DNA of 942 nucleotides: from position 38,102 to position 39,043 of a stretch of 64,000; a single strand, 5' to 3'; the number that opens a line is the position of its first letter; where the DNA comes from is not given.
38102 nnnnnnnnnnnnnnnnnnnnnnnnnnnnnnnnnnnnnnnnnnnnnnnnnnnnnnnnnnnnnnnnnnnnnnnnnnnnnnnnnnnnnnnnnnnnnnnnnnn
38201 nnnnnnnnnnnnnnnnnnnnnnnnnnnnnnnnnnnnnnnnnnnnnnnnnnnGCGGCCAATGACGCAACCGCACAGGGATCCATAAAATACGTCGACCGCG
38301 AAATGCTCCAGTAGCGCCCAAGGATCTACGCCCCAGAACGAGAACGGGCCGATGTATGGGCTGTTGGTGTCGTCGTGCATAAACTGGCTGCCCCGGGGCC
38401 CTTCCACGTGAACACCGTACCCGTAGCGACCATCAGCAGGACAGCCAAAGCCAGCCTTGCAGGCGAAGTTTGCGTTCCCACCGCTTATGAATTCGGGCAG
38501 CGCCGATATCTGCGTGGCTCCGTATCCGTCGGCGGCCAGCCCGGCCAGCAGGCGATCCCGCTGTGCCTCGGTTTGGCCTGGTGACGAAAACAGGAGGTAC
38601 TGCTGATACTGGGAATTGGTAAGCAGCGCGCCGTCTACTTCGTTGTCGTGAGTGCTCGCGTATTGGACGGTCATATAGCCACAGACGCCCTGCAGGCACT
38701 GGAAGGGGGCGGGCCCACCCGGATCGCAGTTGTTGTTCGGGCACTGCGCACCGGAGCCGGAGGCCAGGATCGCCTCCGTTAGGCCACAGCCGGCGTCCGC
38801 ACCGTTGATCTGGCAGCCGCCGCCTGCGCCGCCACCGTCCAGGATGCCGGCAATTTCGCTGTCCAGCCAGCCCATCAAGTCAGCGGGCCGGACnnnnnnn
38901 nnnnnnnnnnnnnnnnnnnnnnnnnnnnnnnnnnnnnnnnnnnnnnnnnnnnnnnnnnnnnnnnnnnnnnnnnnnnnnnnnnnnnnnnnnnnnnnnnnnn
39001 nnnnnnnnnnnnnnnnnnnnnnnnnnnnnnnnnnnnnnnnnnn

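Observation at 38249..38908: Sec-signal RHS protein ends in a 214-aa, ten-cysteine C-terminal domain I cannot place in any toxin family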

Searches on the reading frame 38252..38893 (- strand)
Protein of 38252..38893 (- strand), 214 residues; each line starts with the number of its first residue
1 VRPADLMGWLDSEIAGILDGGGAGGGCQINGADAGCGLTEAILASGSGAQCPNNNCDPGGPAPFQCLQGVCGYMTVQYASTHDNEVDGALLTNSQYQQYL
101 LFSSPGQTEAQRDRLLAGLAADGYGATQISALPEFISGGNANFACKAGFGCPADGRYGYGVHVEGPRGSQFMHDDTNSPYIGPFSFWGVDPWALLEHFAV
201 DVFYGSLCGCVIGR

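Call 3: search_protein_families(library=pfam, proteins=[window:38252-38893:-], max_evalue=1)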
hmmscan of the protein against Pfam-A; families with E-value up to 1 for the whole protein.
window:38252-38893:- (214 aa): 0 families

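Call 4: search_protein_families(library=ncbifam, proteins=[window:38252-38893:-], max_evalue=1)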
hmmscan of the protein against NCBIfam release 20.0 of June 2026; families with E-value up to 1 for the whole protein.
window:38252-38893:- (214 aa): 0 families

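Call 5: find_homologous_proteins(query=window:38252-38893:-, max_evalue=0.01)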
Query window:38252-38893:-: 1057 candidates shared short words with the query, none scored E <= 0.01.

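Call 6: search_solved_structures(query=window:38252-38893:-, max_evalue=10)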
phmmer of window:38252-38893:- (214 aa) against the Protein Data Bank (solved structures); distinct sequences matched with E-value up to 10: 2.
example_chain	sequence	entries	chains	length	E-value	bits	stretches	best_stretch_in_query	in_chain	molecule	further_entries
9cu1_N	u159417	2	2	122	0.89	12.3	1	58-97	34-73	Protein FeSII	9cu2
5ffi_A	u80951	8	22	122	1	12.2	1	58-97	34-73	Dimeric (2Fe-2S) protein | Ferredoxin | Protein FeSII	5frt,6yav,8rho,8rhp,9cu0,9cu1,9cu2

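Call 14: predict_structure(protein=window:38252-38893:-)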
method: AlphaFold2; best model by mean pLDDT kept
length: 214 residues; sequences in the alignment: 1
mean_pLDDT: 30.6   pTM: 0.19
mean pLDDT of the five models: 30.6, 28.4, 28.3, 28.2, 26.1
residues with pLDDT >= 90: 0; 70-90: 0; 50-70: 0; < 50: 214
segments of 3 or more residues with pLDDT < 50: 1-214
pLDDT, mean of each block of 10 residues (from residue 1): 31 35 35 34 30 31 28 26 27 29 35 39 29 26 30 31 31 27 30 33 26 26
secondary structure, 60 per line:
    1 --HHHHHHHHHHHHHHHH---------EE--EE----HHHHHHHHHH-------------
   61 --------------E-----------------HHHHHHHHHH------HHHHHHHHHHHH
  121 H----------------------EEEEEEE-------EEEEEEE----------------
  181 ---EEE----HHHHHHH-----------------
elements in order: H3-18 H38-47 H93-102 H109-121 E144-150 E158-164 E184-186 H191-197

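Call 17: search_protein_representatives(protein=window:38252-38893:-)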
Query: 214 residues. Proteins with E-value up to 0.001 (for the whole library): 64; up to 1e-10: 29; up to 1e-30: 5. The best 64 are listed.
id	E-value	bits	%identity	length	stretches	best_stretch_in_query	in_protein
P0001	1.3e-142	489.6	100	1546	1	1-214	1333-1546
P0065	2.4e-42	161.5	44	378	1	11-212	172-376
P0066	9.6e-35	136.7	45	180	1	31-211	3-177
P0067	1.2e-34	136.3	45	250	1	18-212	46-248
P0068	2.7e-33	131.9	42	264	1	9-207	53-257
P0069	1.5e-23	100.0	39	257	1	19-212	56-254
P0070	1.1e-21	93.9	38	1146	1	9-206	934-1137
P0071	4.7e-21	91.8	41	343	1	24-148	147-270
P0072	5.0e-20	88.5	46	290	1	7-167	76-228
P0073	1.2e-19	87.3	42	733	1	18-211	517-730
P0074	4.0e-19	85.5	48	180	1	80-211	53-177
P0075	8.6e-19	84.4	38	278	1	20-179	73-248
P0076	2.2e-18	83.1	36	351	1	19-207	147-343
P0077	3.2e-16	76.0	47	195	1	30-123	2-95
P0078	3.3e-15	72.7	39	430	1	19-116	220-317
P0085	4.6e-13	65.7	40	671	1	15-208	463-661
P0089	1.5e-11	60.7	58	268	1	1-60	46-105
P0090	2.6e-11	60.0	36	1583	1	25-145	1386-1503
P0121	7.7e-05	38.8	39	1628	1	110-207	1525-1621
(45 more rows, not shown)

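Call 26: find_encoding_contigs(protein=P0090, flank=6000, max_places=3)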
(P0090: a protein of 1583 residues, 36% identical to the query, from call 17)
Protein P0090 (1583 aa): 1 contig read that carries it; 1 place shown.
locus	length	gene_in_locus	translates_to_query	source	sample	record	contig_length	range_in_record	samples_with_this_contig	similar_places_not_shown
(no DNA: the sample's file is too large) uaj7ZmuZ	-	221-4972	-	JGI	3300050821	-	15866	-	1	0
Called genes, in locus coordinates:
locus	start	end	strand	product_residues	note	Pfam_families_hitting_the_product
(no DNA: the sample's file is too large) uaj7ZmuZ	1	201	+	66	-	?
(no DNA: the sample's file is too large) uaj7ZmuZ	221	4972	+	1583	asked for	PF05593:RHS_repeat (faint)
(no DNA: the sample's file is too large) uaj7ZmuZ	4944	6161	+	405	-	-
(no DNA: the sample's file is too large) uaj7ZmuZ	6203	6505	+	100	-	-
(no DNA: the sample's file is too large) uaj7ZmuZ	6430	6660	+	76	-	-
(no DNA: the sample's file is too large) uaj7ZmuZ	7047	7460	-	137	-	-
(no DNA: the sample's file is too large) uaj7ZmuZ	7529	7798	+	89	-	-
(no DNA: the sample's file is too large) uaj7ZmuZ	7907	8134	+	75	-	-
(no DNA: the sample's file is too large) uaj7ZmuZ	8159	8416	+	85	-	-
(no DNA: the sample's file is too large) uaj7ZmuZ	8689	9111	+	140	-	-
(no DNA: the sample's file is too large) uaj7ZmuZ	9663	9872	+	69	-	-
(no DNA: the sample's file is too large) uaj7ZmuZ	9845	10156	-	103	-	-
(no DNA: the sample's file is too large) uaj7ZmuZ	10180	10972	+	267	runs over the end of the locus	PF09509:Hypoth_Ymh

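Call 27: find_encoding_contigs(protein=P0065, flank=6000, max_places=3)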
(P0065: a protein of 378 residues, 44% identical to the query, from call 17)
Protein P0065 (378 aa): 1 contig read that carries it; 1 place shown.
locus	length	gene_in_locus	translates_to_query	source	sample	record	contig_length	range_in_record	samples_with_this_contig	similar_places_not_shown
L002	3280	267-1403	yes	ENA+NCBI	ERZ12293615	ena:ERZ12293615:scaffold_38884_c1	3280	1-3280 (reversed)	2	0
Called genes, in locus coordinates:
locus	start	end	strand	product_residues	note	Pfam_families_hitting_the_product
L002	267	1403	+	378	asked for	-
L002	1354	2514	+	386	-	-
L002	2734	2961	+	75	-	-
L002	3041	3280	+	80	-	?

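Call 32: search_solved_structures(query=A1, max_evalue=10)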
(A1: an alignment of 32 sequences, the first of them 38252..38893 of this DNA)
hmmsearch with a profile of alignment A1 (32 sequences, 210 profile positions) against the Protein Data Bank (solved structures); distinct sequences matched with E-value up to 10: 1.
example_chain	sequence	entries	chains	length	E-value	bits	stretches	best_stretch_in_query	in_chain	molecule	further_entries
2j4t_A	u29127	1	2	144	1.1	12.3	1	83-144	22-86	ANGIOGENIN-4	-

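Call 33: search_protein_families(library=pfam, alignment_id=A1, max_evalue=1)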
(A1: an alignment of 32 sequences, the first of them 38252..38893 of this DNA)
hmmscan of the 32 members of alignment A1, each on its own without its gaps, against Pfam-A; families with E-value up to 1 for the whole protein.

A. member 1, window:38252-38893:- (214 aa): 0 families

B. families by the number of members that match (of 32 scanned): 5 families
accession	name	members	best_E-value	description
PF13824.12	zf-Mss51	1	0.064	Zinc-finger of mitochondrial splicing suppressor 51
PF17939.6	TetR_C_30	1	0.092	Tetracyclin repressor-like, C-terminal domain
PF10049.14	DUF2283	1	0.13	Protein of unknown function (DUF2283)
PF13491.11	FtsK_4TM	1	0.13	4TM region of DNA translocase FtsK/SpoIIIE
PF22770.2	POP1_C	1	0.51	POP1 C-terminal domain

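Call 34: predict_structure(alignment_id=A1)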
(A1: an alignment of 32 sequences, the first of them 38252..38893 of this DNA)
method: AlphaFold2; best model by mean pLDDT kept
length: 214 residues; sequences in the alignment: 32
mean_pLDDT: 82.5   pTM: 0.68
mean pLDDT of the five models: 82.5, 82.0, 80.6, 80.3, 78.1
residues with pLDDT >= 90: 93; 70-90: 85; 50-70: 14; < 50: 22
segments of 3 or more residues with pLDDT < 50: 1-16, 18-23
pLDDT, mean of each block of 10 residues (from residue 1): 40 46 67 86 82 68 80 86 93 95 96 95 93 95 91 90 88 88 76 88 88 85
secondary structure, 60 per line:
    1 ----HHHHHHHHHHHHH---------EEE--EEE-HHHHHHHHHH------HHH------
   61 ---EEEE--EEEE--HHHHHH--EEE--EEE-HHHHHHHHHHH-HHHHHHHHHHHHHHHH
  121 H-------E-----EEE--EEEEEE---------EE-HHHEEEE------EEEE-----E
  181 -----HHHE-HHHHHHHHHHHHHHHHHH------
elements in order: H5-17 E27-29 E32-34 H36-45 E64-67 E70-73 H76-81 E84-86 E89-91 H93-103 H105-121 E135-137 E140-145 E161-164 E171-174 H191-208

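Call 36: fold_search(model_id=the predicted structure, library=pdb)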
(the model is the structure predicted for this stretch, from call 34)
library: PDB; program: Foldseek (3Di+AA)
matches with E <= 10: 128; with E <= 0.001: 0
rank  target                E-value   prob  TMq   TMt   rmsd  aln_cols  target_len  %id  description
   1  1s2o                  3.3e-01  0.10  0.18  0.17  15.4       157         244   15  X-Ray structure of the sucrose-phosphatase (SPP) from Synechocystis sp. PCC6803 at 1.40 A resolution (released 2005-02-22)
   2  7pkt_e                4.2e-01  0.02  0.10  0.13  17.4       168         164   11  Large subunit of the Chlamydomonas reinhardtii mitoribosome (released 2022-06-15)
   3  5akb_A                6.2e-01  0.07  0.19  0.09   9.6       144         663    9  MutS in complex with the N-terminal domain of MutL - crystal form 1 (released 2015-07-22)
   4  2zjp_E                7.0e-01  0.02  0.11  0.13  17.1       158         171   15  Thiopeptide antibiotic Nosiheptide bound to the large ribosomal subunit of Deinococcus radiodurans (released 2008-06-17)
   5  7ai6_B                1.0e+00  0.08  0.21  0.08   9.1       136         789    7  MutS in mismatch bound state (released 2021-03-31)
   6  7unr_G                1.1e+00  0.02  0.11  0.13  17.7       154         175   16  Pseudomonas aeruginosa 70S ribosome initiation complex bound to compact IF2-GDP (composite structure I-A) (released 2022-06-22)
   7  6vwl_E                1.1e+00  0.01  0.09  0.10  16.5       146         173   12  70S ribosome bound to HIV frameshifting stem-loop (FSS) and P/E tRNA (rotated conformation) (released 2020-06-03)
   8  4csu_G                1.2e+00  0.02  0.09  0.10  16.4       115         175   14  Cryo-EM structures of the 50S ribosome subunit bound with ObgE (released 2014-06-04)
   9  5ihb_D                1.2e+00  0.05  0.12  0.12   6.9        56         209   11  Structure of the immune receptor CD33 (released 2017-03-29)
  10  5mdv_F                1.2e+00  0.02  0.10  0.11  16.2       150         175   11  Structure of ArfA and RF2 bound to the 70S ribosome (accommodated state) (released 2016-12-14)
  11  8jmy_B                1.3e+00  0.03  0.13  0.19  11.6       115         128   11  Crystal structure of Rv2186c in Mycobacterium tuberculosis (released 2024-06-12)
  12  7ai7_B                1.4e+00  0.08  0.22  0.09  10.0       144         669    8  MutS in Intermediate state (released 2021-03-31)
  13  7ywp                  1.5e+00  0.03  0.13  0.06  15.7       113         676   13  Closed conformation of Oligopeptidase B from Serratia proteomaculans with covalently bound TCK (released 2023-02-22)
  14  3k0s_B                1.7e+00  0.04  0.18  0.08   9.0       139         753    7  Crystal structure of E.coli DNA mismatch repair protein MutS, D693N mutant, in complex with GT mismatched DNA (released 2010-02-16)
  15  9gha_g                1.8e+00  0.03  0.10  0.12  10.0        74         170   16  Fusidic acid-locked Escherichia coli 70S ribosome with Staphylococcus aureus EF-G and a tRNA in pe/E chimeric state (C (released 2025-03-26)
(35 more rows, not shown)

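Call 62: fold_search(model_id=the predicted structure, library=viral)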
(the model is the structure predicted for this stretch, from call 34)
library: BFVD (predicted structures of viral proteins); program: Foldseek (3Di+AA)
matches with E <= 10: 126; with E <= 0.001: 0
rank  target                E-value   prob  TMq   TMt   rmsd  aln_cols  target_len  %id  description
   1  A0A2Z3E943            2.4e-01  0.03  0.12  0.10  18.7       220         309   10  (no name in the UniProt tables at hand)
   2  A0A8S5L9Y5            5.8e-01  0.11  0.16  0.20  13.4        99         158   12  Uncharacterized protein [Myoviridae sp. ctPuP5]
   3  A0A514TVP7            7.9e-01  0.01  0.12  0.10  22.0       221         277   11  Uncharacterized protein [Aeromonas phage D3]
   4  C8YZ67                1.2e+00  0.01  0.10  0.09  23.5       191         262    9  Coat protein duplicate 2 (Fragment) [Grapevine leafroll-associated virus 1]
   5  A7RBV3                1.7e+00  0.03  0.09  0.22   9.7        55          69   16  (no name in the UniProt tables at hand)
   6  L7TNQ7                1.7e+00  0.02  0.12  0.04  16.6       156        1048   10  Uncharacterized protein [Haloarcula vallismortis tailed virus 1]
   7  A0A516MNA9            1.9e+00  0.01  0.16  0.10  19.7       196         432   16  (no name in the UniProt tables at hand)
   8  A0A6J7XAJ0            1.9e+00  0.01  0.12  0.07  24.7       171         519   15  Collagen triple helix repeat [uncultured Caudovirales phage]
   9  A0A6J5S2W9            1.9e+00  0.01  0.08  0.04  17.2       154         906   13  Tail tubular protein B [uncultured Caudovirales phage]
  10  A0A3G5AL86            2.1e+00  0.02  0.17  0.06  27.6       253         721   13  Putative RNA helicase SDE3 [Sylvanvirus sp.]
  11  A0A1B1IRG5            2.1e+00  0.01  0.11  0.06  14.6       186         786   10  (no name in the UniProt tables at hand)
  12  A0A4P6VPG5            2.3e+00  0.02  0.09  0.17  10.0        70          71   16  Cytochrome P450 [Mimivirus LCMiAC02]
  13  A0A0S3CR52            2.5e+00  0.01  0.13  0.16  19.8       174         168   10  Orf1a (Fragment) [Porcine astrovirus 1]
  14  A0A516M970            2.5e+00  0.01  0.15  0.06  13.9       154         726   10  (no name in the UniProt tables at hand)
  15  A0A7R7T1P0            2.5e+00  0.01  0.15  0.11  25.8       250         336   10  Uncharacterized protein [Osugoroshi virus]
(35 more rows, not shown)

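Call 67: find_encoding_contigs(protein=P0121, flank=4000, max_places=2)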
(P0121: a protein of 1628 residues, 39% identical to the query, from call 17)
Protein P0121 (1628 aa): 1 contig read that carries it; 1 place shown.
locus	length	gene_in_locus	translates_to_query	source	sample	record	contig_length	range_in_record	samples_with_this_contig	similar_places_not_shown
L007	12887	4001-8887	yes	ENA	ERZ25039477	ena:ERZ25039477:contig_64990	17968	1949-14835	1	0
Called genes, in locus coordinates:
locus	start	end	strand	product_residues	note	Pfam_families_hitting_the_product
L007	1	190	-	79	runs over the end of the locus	-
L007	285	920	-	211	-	PF23343:REP_ORF2-G2P (weak)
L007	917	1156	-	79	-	-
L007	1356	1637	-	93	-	-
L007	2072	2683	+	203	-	-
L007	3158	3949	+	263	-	-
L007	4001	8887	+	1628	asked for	PF25023:TEN_YD-shell, PF05593:RHS_repeat, PF25023:TEN_YD-shell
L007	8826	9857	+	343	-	-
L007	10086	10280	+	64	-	-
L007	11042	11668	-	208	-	PF02397:Bac_transf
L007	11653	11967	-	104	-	PF09339:HTH_IclR (faint), PF03551:PadR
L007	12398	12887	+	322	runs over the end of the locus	PF00092:VWA, PF13519:VWA_2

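Call 68: find_encoding_contigs(protein=P0070, flank=4000, max_places=2)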
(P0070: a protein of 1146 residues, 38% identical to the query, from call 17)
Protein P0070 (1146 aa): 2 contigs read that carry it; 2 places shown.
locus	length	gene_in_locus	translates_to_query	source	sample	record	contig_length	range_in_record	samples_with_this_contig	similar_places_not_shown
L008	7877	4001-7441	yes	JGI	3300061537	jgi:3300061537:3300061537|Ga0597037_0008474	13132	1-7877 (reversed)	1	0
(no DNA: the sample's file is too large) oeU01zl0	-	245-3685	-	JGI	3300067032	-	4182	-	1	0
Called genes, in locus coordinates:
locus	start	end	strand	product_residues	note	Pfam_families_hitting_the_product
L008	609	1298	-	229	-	PF00480:ROK (weak)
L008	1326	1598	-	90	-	-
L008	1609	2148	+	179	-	PF08002:DUF1697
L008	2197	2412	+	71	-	-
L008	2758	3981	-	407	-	PF01494:FAD_binding_3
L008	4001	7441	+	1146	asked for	PF05593:RHS_repeat (faint), PF25023:TEN_YD-shell (faint)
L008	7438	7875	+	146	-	?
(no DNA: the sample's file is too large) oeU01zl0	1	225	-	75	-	?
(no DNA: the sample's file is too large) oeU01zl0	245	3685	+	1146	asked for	PF05593:RHS_repeat (faint), PF25023:TEN_YD-shell (faint)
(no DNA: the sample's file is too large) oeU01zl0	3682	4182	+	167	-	?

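Call 69: find_encoding_contigs(protein=P0085, flank=4000, max_places=2)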
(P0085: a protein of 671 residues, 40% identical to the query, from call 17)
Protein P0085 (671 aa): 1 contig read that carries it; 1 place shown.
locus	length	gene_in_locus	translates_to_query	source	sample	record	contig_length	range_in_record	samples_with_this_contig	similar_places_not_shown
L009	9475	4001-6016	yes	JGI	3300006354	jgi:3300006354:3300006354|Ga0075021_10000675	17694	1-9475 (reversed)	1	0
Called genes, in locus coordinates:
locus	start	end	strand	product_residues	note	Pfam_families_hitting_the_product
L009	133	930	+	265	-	PF12728:HTH_17 (weak)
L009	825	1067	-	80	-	-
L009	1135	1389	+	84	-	-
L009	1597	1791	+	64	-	-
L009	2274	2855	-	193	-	-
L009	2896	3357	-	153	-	-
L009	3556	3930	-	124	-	-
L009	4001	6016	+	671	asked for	PF25023:TEN_YD-shell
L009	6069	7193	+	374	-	-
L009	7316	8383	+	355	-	-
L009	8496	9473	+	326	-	?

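Call 79: find_homologous_proteins(query=A1, max_evalue=0.001)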
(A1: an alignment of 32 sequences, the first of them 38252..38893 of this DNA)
Query A1 (32 sequences) (214 aa, profile of the alignment): 9 proteins with E <= 0.001 among 6965 candidates.
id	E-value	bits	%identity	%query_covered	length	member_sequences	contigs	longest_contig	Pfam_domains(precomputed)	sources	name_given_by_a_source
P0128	5.6e-84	299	43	92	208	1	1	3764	-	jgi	jgi:hypothetical protein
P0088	2.7e-74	268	34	76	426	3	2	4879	-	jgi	jgi:RHS repeat-associated protein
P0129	4.2e-58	215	36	77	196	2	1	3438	-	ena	-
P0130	1.4e-51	193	38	60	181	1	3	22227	-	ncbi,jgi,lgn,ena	jgi:hypothetical protein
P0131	1.2e-39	154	36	62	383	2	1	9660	-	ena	-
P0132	2.2e-39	153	34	68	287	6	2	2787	-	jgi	jgi:hypothetical protein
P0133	2.8e-39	153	37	47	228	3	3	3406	-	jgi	jgi:hypothetical protein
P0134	2.0e-36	144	36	48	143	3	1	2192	-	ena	-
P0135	2.3e-31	127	40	48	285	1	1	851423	-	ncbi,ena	-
